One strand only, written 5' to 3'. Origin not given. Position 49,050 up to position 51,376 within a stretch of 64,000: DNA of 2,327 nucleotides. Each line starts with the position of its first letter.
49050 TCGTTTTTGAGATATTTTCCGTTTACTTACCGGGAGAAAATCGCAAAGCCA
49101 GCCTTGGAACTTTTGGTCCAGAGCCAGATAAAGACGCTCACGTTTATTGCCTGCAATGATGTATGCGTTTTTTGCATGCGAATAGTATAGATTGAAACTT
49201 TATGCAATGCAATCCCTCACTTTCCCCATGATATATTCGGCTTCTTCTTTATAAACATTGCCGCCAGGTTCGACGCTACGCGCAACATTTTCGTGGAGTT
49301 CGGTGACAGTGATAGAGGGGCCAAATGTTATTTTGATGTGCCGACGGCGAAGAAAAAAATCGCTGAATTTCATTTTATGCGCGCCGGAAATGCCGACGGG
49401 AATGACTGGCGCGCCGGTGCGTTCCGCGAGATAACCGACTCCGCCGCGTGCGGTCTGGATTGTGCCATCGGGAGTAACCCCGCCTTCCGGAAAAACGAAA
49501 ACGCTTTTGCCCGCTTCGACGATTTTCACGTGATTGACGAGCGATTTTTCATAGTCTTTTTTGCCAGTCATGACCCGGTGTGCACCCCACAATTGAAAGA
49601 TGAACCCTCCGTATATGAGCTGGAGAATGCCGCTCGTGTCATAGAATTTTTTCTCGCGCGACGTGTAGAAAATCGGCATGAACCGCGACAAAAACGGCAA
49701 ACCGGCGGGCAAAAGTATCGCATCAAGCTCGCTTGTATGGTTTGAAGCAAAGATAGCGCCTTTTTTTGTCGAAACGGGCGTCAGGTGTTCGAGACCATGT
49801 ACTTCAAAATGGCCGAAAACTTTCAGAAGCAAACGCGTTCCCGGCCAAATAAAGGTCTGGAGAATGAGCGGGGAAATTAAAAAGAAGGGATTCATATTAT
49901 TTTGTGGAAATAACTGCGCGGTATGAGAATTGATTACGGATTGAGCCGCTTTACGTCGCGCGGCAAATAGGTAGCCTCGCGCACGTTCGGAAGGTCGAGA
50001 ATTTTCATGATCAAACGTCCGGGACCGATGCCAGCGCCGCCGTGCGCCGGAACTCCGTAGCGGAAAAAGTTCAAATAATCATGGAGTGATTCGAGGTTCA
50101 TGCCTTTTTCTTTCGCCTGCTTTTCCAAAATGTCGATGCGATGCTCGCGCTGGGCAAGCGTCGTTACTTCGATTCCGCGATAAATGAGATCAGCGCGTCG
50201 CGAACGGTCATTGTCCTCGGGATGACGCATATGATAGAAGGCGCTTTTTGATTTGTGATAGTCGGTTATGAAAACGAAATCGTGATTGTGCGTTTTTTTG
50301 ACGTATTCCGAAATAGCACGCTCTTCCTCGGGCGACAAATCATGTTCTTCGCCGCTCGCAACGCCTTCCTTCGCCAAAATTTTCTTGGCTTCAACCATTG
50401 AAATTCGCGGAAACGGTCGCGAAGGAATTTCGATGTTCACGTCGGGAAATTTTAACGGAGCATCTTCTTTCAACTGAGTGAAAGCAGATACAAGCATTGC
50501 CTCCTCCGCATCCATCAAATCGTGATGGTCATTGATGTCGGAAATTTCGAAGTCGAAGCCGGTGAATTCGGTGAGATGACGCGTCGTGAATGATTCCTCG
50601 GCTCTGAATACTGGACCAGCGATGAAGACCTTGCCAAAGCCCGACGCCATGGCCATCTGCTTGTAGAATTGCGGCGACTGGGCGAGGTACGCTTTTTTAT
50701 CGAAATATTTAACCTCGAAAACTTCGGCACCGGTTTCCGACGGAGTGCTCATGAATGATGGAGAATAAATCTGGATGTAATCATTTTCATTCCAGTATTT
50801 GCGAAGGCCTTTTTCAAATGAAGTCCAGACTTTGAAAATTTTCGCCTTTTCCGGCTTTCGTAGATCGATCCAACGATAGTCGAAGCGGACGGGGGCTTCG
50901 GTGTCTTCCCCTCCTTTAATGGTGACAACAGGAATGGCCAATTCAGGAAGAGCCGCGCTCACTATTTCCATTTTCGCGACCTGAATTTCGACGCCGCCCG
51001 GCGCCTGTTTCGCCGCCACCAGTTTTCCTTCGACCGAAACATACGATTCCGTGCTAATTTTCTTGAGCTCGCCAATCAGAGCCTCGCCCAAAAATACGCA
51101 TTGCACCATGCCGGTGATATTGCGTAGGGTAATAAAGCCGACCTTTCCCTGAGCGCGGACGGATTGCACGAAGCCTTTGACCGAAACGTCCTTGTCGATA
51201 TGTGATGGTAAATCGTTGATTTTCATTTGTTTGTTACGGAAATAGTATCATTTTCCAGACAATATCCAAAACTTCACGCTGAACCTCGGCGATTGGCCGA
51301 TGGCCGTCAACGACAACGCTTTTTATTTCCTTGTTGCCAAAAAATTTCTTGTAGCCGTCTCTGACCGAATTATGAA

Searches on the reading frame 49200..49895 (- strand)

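Call 25: search_protein_families(library=pfam, proteins=[window:49200-49895:-], max_evalue=0.00001)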
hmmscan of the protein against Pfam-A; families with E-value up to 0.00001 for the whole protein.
window:49200-49895:- (231 aa): 1 family
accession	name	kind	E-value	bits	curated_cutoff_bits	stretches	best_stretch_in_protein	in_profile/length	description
PF01553.26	Acyltransferase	-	4.5e-16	59.3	23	1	30-170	2-132/132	Acyltransferase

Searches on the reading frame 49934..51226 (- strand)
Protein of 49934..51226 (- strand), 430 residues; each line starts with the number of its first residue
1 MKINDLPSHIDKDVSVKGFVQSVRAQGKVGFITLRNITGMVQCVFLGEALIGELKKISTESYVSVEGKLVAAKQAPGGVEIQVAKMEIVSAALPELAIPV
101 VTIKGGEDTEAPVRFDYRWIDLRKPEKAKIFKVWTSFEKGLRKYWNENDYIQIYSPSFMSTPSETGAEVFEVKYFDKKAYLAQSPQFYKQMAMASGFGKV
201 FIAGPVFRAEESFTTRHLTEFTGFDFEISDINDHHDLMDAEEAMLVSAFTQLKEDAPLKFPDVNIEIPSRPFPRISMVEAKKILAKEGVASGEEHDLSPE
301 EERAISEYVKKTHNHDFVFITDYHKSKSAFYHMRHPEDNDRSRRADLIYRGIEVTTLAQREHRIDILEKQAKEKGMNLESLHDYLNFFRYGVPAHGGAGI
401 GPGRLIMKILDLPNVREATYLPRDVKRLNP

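Call 25: search_protein_families(library=pfam, proteins=[window:49934-51226:-], max_evalue=0.00001)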
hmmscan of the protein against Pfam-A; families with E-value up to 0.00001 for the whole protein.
window:49934-51226:- (430 aa): 2 families
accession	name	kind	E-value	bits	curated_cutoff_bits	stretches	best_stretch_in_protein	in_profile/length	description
PF00152.25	tRNA-synt_2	-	5.9e-71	239.5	25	1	113-424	4-307/308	tRNA synthetases class II (D, K and N)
PF01336.31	tRNA_anti-codon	-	5.1e-14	52.4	27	1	14-89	1-75/75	OB-fold nucleic acid binding domain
